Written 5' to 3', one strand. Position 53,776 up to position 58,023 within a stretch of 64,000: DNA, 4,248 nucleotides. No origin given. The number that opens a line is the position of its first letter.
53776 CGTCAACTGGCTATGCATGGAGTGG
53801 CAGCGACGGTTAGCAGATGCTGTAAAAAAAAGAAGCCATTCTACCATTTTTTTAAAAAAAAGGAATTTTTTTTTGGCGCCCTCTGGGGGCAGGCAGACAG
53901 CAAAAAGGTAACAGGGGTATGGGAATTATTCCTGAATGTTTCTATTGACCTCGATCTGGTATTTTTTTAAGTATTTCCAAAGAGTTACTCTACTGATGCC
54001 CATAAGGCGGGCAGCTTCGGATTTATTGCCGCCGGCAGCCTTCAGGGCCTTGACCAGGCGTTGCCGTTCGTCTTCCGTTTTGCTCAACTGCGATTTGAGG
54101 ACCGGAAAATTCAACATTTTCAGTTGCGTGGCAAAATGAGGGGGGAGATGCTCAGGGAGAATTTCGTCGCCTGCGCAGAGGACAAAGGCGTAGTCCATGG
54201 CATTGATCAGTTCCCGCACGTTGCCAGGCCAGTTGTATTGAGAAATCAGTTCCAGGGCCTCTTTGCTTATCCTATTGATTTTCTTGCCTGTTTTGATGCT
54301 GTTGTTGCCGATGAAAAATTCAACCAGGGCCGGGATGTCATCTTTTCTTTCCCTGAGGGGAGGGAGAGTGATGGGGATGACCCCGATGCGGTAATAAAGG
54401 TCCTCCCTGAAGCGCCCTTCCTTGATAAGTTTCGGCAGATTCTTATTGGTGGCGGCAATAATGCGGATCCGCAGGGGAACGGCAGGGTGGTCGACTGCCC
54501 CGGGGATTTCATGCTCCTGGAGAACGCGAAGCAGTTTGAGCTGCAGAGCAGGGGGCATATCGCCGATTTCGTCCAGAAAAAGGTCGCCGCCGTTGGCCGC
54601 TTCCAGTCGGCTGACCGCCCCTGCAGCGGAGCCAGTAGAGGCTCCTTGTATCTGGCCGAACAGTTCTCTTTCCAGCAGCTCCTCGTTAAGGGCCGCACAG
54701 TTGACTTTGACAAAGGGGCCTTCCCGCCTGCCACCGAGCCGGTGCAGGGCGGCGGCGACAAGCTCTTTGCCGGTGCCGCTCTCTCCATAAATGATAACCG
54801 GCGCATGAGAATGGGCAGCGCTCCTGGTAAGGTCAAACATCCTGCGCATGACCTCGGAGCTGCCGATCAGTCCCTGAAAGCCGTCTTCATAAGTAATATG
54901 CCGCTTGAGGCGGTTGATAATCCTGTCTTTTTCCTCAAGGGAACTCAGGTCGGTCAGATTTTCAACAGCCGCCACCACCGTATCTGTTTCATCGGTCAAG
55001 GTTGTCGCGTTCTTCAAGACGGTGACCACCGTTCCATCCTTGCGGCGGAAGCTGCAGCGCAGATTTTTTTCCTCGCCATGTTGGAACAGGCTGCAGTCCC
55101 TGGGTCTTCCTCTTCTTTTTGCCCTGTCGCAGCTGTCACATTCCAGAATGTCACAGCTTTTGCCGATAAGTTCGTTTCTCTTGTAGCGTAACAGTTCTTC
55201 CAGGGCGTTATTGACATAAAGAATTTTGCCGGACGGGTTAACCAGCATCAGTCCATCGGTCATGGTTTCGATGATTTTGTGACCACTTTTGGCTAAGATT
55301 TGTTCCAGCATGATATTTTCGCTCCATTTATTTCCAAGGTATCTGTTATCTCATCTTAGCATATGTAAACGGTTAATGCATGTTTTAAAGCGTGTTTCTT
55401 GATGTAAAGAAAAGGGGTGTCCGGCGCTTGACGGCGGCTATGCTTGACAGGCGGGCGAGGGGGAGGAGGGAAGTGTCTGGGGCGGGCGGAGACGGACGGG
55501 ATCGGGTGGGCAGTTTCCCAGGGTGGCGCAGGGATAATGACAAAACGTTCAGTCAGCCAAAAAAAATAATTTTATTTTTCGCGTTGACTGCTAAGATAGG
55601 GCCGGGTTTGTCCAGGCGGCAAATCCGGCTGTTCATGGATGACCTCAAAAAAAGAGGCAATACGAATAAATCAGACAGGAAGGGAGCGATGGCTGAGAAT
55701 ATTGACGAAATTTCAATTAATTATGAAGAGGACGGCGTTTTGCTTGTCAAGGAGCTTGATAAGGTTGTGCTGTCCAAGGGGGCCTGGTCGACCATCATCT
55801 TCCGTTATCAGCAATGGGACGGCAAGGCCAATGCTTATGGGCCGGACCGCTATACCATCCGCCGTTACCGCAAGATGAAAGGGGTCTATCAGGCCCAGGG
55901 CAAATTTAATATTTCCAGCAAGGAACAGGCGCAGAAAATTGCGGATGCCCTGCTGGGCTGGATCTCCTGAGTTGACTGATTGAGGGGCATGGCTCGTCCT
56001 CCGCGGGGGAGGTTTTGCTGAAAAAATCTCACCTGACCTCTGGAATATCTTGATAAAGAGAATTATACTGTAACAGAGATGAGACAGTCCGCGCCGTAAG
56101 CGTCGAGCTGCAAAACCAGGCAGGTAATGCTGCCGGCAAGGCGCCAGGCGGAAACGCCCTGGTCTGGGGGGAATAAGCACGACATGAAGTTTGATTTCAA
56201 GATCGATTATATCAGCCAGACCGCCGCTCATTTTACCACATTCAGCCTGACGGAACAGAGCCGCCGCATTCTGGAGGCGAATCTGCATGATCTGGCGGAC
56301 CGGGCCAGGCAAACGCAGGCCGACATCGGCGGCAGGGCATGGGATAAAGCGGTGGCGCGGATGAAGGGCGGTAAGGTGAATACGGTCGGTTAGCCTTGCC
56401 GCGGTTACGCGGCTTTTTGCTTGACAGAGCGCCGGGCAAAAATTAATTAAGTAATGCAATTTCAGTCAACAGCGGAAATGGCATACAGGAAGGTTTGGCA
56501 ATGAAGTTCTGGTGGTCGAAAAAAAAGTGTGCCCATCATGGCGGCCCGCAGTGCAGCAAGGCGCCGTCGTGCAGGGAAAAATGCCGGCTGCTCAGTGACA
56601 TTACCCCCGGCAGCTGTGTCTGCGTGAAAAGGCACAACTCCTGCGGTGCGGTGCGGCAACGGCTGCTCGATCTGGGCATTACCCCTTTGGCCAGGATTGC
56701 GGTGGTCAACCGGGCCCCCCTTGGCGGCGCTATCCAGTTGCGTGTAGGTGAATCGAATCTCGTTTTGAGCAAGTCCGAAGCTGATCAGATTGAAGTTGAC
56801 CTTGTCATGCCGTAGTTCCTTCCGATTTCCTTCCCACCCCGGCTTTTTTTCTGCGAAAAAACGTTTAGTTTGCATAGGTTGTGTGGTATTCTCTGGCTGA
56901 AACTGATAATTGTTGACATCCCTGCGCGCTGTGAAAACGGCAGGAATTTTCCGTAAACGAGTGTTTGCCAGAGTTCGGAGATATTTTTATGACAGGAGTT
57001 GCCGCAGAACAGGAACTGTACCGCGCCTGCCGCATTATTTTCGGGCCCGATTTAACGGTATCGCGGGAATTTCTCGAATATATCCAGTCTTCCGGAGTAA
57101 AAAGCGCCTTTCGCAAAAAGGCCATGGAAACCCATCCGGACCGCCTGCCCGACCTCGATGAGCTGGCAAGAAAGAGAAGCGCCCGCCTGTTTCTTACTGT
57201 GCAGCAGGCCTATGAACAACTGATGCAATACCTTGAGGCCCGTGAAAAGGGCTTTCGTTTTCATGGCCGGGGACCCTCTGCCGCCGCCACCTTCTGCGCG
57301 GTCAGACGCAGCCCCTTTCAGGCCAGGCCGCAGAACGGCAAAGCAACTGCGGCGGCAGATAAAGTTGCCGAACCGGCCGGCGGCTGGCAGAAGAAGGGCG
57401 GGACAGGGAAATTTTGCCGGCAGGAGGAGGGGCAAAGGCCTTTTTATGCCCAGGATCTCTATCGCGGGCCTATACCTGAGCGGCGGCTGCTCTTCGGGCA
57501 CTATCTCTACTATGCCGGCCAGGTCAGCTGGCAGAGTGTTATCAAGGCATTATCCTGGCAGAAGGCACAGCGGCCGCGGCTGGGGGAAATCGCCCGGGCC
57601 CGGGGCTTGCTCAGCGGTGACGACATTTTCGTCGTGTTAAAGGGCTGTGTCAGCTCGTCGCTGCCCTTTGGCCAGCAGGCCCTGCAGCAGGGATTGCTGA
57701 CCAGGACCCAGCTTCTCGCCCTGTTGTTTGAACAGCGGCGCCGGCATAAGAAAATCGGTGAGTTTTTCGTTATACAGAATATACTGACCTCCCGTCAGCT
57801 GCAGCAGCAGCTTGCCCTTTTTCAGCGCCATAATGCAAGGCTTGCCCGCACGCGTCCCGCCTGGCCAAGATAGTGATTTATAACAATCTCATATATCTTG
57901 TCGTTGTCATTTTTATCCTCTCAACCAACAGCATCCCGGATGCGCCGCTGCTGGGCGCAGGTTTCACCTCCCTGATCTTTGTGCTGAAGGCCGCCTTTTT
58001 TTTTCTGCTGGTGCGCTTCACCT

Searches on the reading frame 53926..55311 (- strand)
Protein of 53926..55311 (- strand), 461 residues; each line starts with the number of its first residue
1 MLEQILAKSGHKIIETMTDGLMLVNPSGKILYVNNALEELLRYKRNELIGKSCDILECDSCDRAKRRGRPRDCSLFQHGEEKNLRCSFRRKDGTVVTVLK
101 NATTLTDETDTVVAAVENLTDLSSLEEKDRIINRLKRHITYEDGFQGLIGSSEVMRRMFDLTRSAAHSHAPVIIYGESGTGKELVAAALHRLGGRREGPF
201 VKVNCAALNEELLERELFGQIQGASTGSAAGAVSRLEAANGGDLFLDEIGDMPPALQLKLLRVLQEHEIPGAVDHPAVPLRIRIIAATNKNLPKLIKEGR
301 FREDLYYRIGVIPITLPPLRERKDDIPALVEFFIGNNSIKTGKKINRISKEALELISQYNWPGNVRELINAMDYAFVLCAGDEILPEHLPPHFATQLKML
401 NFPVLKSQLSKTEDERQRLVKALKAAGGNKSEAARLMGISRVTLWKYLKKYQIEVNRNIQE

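Call 25: search_protein_families(library=pfam, proteins=[window:53926-55311:-])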
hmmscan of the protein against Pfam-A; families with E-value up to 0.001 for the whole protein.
window:53926-55311:- (461 aa): 13 families
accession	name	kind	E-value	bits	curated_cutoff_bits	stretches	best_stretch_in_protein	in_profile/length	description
PF00158.32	Sigma54_activat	-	7.2e-57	192.2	20.2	1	148-314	1-167/168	Sigma-54 interaction domain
PF25601.1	AAA_lid_14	-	2.5e-24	85.3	27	1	320-396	1-77/87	AAA+ ATPase lid domain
PF14532.12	Sigma54_activ_2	-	4.7e-22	79.1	25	1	149-319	1-138/138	Sigma-54 interaction domain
PF13426.13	PAS_9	-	3.7e-13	50.1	27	1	19-123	2-102/103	PAS domain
PF02954.25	HTH_8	-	5.6e-12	45.6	22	1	415-451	6-42/42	Bacterial regulatory protein, Fis family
PF00989.32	PAS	-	1.2e-11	45.1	22.6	1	12-112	5-103/113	PAS fold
PF13188.13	PAS_8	-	8e-07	29.2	21.8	1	12-60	5-54/65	PAS domain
PF07728.20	AAA_5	-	2e-06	28.3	22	1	171-291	1-124/139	AAA domain (dynein-related subfamily)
PF13384.12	HTH_23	-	2.2e-06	27.8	24.6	1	411-452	2-42/50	Homeodomain-like domain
PF13191.12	AAA_16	-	3.1e-06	28.2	32.6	1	148-267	2-123/167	AAA ATPase domain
PF00004.35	AAA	-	4.1e-05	24.5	21.2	1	172-303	1-125/131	ATPase family associated with various cellular activities (AAA)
PF13518.12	HTH_28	-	0.00034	21.1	25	0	415-452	1-37/52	Helix-turn-helix domain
PF08448.16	PAS_4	-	0.00045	20.9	23.1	0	16-54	3-41/110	PAS fold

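Call 55: search_protein_families(library=ncbifam, proteins=[window:53926-55311:-])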
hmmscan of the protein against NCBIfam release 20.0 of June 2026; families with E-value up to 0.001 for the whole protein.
window:53926-55311:- (461 aa): 34 families (the best 25 are shown)
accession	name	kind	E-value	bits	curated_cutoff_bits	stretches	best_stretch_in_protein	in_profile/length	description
NF041552.1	TF_PrdR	equivalog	6.3e-102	341.8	795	1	10-452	136-577/577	sigma-54 dependent transcriptional regulator PrdR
TIGR01817.1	nifA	equivalog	4.9e-93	312.7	528.85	2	145-389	195-438/534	nif-specific transcriptional activator NifA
TIGR02915.1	PEP_resp_reg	equivalog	6.2e-90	302.2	502.6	1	110-453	107-444/445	PEP-CTERM-box response regulator transcription factor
NF008469.0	PRK11361.1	equivalog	8.3e-86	288.5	714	1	132-454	129-457/461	acetoacetate metabolism transcriptional regulator AtoC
TIGR01818.1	ntrC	equivalog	3.4e-85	286.6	558.6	1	144-396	132-384/463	nitrogen regulation protein NR(I)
NF003451.0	PRK05022.1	equivalog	1.5e-79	268.1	476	1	110-453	153-510/512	nitric oxide reductase transcriptional regulator NorR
NF011953.0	PRK15424.1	equivalog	2.6e-79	267.3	703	1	109-451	182-534/538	propionate catabolism operon regulatory protein PrpR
NF011958.0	PRK15429.1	equivalog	2.4e-78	264.4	830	1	142-456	375-689/692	formate hydrogenlyase transcriptional activator FlhA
NF008485.2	PRK11388.1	equivalog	1.4e-77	261.5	551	1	143-457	329-641/643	dihydroxyacetone kinase operon transcriptional regulator DhaR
TIGR02329.1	propionate_PrpR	equivalog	1.4e-77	261.5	499.2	1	110-450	173-526/526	propionate catabolism operon regulatory protein PrpR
NF038308.1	RNA_repair_RtcR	equivalog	1.1e-76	258.9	650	1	124-454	156-519/530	RNA repair transcriptional activator RtcR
NF050807.1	TransRegFlbDCaul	equivalog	1.3e-76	258.3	750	1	146-453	118-440/454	sigma-54-dependent transcriptional regulator FlbD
NF007689.0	PRK10365.1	equivalog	2.3e-76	257.4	760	1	146-446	139-437/441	sigma-54-dependent response regulator transcription factor ZraR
NF041946.1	LuxO_transreg_Vib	equivalog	2.5e-74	250.7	800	1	137-396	124-383/463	quorum-sensing sigma-54 dependent transcriptional regulator LuxO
NF041906.1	V4R_TF_MobR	exception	2.7e-72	244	999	1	148-451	234-544/544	phenol degradation transcriptional regulator MobR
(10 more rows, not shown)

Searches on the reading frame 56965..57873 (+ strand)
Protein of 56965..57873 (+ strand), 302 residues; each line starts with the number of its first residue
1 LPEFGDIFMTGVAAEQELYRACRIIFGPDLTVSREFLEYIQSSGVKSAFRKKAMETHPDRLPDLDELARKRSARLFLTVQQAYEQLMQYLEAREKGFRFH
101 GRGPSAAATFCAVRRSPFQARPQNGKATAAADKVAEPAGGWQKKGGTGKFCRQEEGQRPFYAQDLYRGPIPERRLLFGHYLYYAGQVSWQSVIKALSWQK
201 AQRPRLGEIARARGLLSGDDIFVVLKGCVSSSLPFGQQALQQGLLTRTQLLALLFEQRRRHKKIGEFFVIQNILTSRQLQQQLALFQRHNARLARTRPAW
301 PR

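Call 25: search_protein_families(library=pfam, proteins=[window:56965-57873:+])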
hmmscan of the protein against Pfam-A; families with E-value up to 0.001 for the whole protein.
window:56965-57873:+ (302 aa): 1 family
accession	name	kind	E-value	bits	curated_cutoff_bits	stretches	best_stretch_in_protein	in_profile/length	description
PF00226.36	DnaJ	-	3.8e-05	24.1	27.8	1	42-88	14-55/63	DnaJ domain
